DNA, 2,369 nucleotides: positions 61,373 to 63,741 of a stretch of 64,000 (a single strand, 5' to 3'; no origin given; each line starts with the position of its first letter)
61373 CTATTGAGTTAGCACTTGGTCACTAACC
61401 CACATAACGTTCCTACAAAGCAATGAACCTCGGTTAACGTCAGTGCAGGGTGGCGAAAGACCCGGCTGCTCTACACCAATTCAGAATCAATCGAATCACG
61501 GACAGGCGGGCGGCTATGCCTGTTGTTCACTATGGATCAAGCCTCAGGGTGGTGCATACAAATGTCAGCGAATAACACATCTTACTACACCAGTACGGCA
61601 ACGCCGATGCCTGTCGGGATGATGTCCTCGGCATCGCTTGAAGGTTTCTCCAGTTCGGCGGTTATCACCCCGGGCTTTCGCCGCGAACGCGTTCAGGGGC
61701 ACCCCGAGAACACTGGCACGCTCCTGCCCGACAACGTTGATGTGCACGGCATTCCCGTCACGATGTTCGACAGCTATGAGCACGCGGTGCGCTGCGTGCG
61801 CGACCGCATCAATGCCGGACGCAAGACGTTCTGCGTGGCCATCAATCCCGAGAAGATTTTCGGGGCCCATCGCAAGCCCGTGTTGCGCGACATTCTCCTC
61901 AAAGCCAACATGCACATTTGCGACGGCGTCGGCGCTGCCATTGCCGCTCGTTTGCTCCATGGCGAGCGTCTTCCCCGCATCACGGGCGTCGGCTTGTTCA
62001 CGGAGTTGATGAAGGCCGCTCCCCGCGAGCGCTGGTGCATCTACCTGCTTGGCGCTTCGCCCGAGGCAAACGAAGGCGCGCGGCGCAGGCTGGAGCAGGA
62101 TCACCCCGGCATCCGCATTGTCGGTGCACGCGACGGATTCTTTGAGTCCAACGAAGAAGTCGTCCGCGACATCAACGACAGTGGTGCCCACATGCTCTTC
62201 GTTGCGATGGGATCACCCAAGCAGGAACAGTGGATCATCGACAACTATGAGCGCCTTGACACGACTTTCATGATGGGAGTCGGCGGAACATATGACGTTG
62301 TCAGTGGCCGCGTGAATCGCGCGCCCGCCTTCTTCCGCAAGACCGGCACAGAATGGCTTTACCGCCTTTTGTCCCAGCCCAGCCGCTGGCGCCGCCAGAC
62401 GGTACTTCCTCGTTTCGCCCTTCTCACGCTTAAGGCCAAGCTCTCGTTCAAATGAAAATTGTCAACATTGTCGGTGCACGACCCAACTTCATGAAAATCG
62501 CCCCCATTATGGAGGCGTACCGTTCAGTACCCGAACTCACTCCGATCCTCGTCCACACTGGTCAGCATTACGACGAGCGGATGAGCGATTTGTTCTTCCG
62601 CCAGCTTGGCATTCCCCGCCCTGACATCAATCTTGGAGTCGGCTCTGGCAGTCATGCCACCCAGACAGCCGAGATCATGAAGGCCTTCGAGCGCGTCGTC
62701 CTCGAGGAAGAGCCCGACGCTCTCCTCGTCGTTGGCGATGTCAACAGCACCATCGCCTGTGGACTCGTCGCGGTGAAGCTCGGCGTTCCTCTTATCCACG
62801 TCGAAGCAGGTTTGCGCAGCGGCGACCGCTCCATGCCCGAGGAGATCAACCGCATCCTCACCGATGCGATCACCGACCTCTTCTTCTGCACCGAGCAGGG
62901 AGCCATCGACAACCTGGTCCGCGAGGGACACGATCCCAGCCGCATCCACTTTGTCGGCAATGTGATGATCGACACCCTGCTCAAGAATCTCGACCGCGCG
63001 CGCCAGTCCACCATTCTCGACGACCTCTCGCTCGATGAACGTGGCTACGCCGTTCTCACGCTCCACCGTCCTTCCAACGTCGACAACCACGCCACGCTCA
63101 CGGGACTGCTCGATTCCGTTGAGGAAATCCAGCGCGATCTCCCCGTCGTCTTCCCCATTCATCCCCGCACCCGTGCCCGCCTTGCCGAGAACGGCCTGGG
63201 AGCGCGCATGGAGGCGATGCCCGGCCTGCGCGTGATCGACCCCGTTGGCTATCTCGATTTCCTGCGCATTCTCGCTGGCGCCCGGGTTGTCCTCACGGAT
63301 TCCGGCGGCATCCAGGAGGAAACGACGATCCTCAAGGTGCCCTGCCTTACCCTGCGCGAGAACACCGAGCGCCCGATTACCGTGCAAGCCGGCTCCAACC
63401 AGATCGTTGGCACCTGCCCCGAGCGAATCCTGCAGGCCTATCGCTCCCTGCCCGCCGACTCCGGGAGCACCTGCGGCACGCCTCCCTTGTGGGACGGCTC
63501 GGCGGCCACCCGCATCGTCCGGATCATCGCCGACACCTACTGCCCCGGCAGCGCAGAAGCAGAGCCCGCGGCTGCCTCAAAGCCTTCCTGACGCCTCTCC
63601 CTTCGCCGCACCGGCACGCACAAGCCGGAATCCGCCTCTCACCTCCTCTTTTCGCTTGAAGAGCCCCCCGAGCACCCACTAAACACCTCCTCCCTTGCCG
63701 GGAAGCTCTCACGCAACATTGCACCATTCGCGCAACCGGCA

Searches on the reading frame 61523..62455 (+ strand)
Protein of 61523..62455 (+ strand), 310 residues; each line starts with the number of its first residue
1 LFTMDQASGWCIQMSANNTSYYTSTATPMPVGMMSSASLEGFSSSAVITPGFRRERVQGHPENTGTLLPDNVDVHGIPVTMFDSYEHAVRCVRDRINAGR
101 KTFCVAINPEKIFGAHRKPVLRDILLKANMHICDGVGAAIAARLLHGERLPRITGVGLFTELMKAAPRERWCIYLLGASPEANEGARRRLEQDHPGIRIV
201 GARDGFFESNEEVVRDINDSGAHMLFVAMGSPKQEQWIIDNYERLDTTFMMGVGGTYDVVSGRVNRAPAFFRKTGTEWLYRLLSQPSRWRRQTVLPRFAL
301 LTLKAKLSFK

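Call 11: search_protein_families(library=pfam, proteins=[window:61523-62455:+])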
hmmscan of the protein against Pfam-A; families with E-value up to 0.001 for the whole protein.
window:61523-62455:+ (310 aa): 1 family
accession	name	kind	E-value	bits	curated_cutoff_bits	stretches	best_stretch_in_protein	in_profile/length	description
PF03808.19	Glyco_tran_WecG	-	6.2e-56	189.3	27.4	1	128-292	1-167/168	Glycosyl transferase WecG/TagA/CpsF family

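Call 59: find_related_loci(query=window:61532-62455:+, collection=genome_contigs, flank=2500)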
Query window:61532-62455:+ (307 aa) in genome_contigs; peptide patterns used: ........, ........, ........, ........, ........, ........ (x = any residue, [..] = any of these).
75 stretches matched a pattern; 38 encode a relative of the query (tblastn E <= 1e-3); 38 distinct loci.
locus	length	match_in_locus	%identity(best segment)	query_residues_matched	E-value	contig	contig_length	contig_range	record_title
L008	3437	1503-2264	53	50-305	2e-87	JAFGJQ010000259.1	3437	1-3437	MAG: Phycisphaerae bacterium isolate Zod_Metabat.286 k87_6733950, whole genome shotgun sequence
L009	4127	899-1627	54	63-305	2e-85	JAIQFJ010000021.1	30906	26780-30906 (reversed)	MAG: Terriglobia bacterium isolate SRVP_25 SR-VP_26_10_2019_C_20cm_scaffold_2561, whole genome shotgun sequence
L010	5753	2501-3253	50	55-304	1e-79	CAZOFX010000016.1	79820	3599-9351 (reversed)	MAG TPA_asm: uncultured Pirellulales bacterium isolate SRP192927_co7_650 genome assembly, contig: NODE_361_length_79820_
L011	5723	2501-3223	51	65-305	9e-78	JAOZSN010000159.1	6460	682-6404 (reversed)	MAG: Deltaproteobacteria bacterium isolate GMC6.metabat2.200 GMC6_16891_length_6460_cov_6.429977, whole genome shotgun s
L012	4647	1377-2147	49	52-305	2e-77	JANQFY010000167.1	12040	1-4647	MAG: Sedimentisphaerales bacterium isolate PL23b_bin.22 k99_2312292, whole genome shotgun sequence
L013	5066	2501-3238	46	60-304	2e-76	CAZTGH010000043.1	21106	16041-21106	MAG TPA_asm: uncultured Pirellulales bacterium isolate SRP332253_co2_232 genome assembly, contig: NODE_2313_length_21106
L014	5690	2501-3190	51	67-296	6e-76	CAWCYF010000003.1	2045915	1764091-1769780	MAG: uncultured Acidobacteriota bacterium isolate MFD09603.bin.2.26 genome assembly, contig: contig_7852, whole genome s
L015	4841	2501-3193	51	67-297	3e-73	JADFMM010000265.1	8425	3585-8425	MAG: Planctomycetota bacterium isolate B58T3L14 B58T3L14_NODE7367, whole genome shotgun sequence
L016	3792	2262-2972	49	69-304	1e-71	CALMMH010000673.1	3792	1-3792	MAG TPA_asm: uncultured Phycisphaerales bacterium isolate SRR6284162_bin.47_CONCOCT_v1.1_MAG genome assembly, contig: ER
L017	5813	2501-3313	42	28-303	6e-64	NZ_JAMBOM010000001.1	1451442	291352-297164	Sporosarcina aquimarina strain MER 20 NODE_1_, whole genome shotgun sequence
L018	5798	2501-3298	42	34-303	1e-63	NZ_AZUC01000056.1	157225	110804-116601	Sporosarcina sp. D27 D27_contig_1017, whole genome shotgun sequence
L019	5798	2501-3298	42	34-303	4e-63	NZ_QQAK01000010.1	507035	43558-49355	Sporosarcina sp. BI001-red NODE_2_length_507035_cov_115.066876, whole genome shotgun sequence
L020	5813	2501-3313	41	28-303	6e-63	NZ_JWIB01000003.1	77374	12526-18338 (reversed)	Sporosarcina sp. ZBG7A contig_3, whole genome shotgun sequence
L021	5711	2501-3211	44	62-300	1e-62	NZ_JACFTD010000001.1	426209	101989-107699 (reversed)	Sporosarcina sp. BP05 1, whole genome shotgun sequence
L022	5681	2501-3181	46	71-300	1e-62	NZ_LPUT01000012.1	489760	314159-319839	Sporosarcina sp. HYO08 scaffold_2, whole genome shotgun sequence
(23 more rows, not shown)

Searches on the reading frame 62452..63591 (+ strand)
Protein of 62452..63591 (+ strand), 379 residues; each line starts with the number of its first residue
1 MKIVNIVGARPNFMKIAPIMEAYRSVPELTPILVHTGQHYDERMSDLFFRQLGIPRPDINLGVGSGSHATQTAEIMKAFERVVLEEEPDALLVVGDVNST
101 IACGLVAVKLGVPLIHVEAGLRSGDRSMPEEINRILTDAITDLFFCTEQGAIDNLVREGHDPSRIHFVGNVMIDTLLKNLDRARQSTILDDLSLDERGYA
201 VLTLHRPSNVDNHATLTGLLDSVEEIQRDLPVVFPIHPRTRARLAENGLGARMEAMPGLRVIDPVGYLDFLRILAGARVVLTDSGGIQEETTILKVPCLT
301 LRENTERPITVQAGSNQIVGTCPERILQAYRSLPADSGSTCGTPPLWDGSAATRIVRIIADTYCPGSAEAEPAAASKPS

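Call 46: find_encoding_contigs(protein=window:62452-63591:+, flank=10000, max_places=3)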
Protein window:62452-63591:+ (379 aa): no gene with exactly this product is on record in the collection.

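Call 55: search_protein_families(library=pfam, proteins=[window:62452-63591:+])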
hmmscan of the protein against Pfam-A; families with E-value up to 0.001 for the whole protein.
window:62452-63591:+ (379 aa): 1 family
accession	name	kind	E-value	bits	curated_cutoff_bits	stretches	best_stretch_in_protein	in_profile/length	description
PF02350.25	Epimerase_2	-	1.1e-106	357.1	30.6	1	25-359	5-346/347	UDP-N-acetylglucosamine 2-epimerase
